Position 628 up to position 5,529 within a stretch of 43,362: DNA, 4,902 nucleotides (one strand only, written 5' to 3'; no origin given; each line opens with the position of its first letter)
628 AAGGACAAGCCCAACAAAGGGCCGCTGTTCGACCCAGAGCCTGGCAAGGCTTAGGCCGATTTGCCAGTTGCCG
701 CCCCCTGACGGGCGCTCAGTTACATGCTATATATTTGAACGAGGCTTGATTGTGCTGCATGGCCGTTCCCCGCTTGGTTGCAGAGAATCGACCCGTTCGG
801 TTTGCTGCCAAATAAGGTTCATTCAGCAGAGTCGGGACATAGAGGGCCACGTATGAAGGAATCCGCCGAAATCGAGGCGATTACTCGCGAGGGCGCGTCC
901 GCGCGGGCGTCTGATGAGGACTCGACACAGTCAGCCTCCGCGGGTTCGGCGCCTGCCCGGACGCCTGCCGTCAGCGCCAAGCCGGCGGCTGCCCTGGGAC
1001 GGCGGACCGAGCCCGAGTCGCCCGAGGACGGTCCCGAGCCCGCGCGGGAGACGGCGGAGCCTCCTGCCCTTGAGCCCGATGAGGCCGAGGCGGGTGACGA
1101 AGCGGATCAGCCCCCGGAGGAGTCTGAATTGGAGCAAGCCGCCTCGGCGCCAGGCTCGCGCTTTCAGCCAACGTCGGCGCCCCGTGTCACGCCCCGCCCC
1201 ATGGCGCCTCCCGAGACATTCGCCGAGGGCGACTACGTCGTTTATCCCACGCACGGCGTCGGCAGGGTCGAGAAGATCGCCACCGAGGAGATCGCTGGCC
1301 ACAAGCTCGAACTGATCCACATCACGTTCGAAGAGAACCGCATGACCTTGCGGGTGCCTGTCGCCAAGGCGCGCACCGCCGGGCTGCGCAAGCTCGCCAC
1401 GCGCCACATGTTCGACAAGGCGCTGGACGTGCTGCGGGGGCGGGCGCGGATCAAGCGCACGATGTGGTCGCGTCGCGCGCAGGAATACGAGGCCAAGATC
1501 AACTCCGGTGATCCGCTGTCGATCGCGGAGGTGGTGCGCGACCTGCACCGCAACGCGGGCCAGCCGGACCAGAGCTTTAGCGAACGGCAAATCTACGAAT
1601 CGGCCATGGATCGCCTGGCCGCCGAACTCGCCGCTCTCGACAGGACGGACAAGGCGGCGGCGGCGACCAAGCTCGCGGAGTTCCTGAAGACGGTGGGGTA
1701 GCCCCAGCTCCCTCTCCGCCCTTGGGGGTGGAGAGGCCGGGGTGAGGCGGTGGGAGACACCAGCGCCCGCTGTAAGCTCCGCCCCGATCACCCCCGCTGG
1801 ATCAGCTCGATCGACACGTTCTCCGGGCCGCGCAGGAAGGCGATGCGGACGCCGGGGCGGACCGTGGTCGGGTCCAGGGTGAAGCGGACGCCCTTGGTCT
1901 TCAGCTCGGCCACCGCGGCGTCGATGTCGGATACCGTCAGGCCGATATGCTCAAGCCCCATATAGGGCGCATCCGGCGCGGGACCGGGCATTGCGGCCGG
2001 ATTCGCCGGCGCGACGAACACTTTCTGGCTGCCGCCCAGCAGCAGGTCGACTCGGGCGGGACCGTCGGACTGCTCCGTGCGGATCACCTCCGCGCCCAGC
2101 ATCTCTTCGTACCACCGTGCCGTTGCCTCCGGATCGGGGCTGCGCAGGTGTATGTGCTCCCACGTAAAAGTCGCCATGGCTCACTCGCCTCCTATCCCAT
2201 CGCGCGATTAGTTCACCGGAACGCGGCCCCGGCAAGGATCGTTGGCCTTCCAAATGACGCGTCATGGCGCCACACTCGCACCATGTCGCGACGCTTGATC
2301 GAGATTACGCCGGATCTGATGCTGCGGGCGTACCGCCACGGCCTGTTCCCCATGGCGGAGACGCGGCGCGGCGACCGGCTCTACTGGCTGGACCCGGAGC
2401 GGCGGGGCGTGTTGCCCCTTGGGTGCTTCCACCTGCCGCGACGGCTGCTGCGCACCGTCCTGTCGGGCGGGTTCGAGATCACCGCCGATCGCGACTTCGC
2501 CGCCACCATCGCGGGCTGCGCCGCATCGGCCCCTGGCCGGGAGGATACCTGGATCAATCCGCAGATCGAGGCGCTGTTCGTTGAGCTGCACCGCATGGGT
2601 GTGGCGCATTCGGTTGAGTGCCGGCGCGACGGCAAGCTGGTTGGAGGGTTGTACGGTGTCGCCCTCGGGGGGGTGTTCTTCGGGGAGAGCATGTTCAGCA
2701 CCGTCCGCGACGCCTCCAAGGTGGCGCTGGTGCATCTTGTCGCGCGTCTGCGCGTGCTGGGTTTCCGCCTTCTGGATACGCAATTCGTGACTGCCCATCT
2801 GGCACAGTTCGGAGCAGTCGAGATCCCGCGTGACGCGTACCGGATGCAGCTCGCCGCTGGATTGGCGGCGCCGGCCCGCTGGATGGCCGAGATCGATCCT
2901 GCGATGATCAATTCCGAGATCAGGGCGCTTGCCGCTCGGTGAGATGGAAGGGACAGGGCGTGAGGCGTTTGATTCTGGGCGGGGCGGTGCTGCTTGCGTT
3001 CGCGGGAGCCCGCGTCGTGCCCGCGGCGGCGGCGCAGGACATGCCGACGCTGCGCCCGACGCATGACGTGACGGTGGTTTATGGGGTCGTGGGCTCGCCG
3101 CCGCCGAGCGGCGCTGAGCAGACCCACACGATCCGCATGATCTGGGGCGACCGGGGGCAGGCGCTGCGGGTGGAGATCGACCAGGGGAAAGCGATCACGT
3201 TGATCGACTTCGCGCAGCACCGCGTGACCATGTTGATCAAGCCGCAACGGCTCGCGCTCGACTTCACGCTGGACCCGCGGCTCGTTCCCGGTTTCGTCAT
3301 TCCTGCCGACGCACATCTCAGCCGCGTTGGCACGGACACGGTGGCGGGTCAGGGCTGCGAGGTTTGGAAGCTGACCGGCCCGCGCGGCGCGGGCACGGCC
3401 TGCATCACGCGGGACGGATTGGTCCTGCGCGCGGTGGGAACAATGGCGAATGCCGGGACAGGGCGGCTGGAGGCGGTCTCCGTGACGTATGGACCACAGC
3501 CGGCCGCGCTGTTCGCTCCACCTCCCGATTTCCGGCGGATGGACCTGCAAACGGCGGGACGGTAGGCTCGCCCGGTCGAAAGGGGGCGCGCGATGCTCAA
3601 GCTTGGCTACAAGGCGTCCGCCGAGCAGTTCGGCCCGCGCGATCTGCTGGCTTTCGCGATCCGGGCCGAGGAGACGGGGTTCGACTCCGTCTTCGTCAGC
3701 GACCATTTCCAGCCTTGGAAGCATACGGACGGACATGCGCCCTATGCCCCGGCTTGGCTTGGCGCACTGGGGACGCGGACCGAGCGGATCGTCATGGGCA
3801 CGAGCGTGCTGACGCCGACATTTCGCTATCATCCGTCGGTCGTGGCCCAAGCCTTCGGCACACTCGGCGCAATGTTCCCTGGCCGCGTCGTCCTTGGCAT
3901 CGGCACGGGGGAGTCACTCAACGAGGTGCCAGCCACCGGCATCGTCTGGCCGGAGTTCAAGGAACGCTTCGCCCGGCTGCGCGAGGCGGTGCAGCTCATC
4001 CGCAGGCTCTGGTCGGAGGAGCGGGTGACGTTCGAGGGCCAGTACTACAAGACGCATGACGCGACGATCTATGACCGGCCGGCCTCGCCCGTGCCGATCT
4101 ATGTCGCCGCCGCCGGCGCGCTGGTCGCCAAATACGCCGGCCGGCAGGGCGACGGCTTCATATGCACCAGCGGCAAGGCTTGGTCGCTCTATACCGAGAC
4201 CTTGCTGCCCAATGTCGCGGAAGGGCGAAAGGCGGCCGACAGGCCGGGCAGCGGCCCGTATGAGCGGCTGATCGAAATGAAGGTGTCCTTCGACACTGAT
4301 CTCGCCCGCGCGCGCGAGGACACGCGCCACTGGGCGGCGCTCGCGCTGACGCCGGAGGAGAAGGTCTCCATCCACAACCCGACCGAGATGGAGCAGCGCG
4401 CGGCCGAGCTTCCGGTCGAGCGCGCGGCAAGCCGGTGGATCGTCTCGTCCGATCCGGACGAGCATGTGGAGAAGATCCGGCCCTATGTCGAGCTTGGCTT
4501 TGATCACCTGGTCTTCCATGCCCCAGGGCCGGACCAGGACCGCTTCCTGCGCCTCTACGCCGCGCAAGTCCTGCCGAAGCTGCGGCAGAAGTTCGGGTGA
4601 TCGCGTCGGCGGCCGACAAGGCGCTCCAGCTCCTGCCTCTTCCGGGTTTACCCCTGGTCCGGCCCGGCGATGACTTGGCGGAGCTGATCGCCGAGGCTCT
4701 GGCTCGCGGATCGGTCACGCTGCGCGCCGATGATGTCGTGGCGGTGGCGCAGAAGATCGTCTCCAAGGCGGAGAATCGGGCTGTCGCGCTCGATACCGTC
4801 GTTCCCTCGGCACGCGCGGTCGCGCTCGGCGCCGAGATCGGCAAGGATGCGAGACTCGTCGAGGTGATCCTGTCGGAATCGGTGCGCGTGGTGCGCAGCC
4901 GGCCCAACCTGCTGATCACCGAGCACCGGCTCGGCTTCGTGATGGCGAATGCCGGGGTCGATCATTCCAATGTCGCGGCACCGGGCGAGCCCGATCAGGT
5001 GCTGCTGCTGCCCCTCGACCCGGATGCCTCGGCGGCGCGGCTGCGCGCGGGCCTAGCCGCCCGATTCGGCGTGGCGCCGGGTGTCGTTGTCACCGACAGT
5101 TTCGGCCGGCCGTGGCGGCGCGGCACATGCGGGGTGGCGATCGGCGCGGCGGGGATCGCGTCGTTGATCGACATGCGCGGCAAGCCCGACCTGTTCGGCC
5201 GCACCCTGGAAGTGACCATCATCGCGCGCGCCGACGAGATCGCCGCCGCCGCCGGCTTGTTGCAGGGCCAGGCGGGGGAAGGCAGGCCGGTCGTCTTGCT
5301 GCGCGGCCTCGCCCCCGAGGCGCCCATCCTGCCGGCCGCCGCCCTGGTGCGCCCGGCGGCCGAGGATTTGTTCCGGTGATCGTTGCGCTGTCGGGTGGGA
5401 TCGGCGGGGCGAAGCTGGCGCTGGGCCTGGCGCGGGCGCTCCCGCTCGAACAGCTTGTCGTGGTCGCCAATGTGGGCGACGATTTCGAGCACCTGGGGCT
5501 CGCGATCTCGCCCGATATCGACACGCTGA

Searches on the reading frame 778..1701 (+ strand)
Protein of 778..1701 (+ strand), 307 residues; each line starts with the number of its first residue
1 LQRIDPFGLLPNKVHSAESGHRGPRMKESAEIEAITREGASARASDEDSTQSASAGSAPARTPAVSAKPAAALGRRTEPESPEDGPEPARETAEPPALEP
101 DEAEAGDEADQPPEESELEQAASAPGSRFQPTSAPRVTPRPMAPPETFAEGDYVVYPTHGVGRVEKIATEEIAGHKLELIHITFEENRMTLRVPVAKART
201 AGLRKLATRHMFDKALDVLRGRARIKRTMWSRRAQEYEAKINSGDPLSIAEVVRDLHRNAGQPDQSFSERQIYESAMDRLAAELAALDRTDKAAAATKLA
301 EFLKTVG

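Call 5: search_protein_families(library=pfam, proteins=[window:778-1701:+], max_evalue=0.001)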
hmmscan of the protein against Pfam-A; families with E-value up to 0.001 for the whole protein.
window:778-1701:+ (307 aa): 2 families
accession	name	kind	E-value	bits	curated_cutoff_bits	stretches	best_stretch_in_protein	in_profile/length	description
PF21095.3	CarD_C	-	1.4e-23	83.1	23.1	1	214-299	1-86/87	CarD, C-terminal domain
PF02559.22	CarD_TRCF_RID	-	4.9e-15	55.8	23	1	148-206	1-56/57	CarD-like/TRCF RID domain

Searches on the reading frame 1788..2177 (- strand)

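Call 5: search_protein_families(library=pfam, proteins=[window:1788-2177:-], max_evalue=0.001)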
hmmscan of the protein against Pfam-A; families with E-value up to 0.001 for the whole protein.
window:1788-2177:- (129 aa): 3 families
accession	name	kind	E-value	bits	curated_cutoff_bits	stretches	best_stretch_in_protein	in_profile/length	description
PF00903.31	Glyoxalase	-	1.3e-14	55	20.6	1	7-125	3-121/121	Glyoxalase/Bleomycin resistance protein/Dioxygenase superfamily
PF13669.12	Glyoxalase_4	-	5.7e-14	52.8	27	1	8-114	2-109/109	Glyoxalase/Bleomycin resistance protein/Dioxygenase superfamily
PF18029.7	Glyoxalase_6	-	7.6e-06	27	23.6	1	9-97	2-81/106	Glyoxalase-like domain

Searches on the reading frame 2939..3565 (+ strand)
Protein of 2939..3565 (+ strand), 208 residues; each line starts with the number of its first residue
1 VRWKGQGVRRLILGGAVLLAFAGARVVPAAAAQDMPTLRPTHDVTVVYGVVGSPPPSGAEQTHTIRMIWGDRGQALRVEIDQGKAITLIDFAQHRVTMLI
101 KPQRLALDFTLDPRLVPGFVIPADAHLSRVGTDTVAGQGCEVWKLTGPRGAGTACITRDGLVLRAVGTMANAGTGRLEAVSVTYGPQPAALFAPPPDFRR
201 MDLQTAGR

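Call 5: search_protein_families(library=pfam, proteins=[window:2939-3565:+], max_evalue=0.001)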
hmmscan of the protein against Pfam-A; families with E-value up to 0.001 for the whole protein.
window:2939-3565:+ (208 aa): 1 family
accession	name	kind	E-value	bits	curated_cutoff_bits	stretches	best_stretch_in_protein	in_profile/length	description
PF14371.13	DUF4412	-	0.00017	21.9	21.6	0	124-170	86-132/191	Domain of unknown function (DUF4412)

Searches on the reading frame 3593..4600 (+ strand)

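Call 5: search_protein_families(library=pfam, proteins=[window:3593-4600:+], max_evalue=0.001)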
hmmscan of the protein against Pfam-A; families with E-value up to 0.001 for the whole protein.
window:3593-4600:+ (335 aa): 1 family
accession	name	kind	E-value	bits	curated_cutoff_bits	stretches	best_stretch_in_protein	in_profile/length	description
PF00296.26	Bac_luciferase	-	6.5e-62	210.1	27.9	1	9-305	16-314/314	Luciferase-like monooxygenase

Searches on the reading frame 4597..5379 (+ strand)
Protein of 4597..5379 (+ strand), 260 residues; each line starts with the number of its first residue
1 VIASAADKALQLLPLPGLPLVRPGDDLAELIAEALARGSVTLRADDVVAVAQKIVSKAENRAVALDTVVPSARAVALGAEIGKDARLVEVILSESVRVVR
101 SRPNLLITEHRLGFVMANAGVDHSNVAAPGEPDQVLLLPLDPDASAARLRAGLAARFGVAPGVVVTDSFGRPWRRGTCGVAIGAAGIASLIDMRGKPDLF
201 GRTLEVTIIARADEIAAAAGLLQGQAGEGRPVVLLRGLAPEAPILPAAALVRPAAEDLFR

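Call 5: search_protein_families(library=pfam, proteins=[window:4597-5379:+], max_evalue=0.001)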
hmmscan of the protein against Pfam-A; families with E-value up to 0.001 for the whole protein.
window:4597-5379:+ (260 aa): 1 family
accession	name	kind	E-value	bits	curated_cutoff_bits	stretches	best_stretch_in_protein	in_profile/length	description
PF01996.21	F420_ligase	-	5.1e-74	248.9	25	1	18-237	4-218/218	F420-0:Gamma-glutamyl ligase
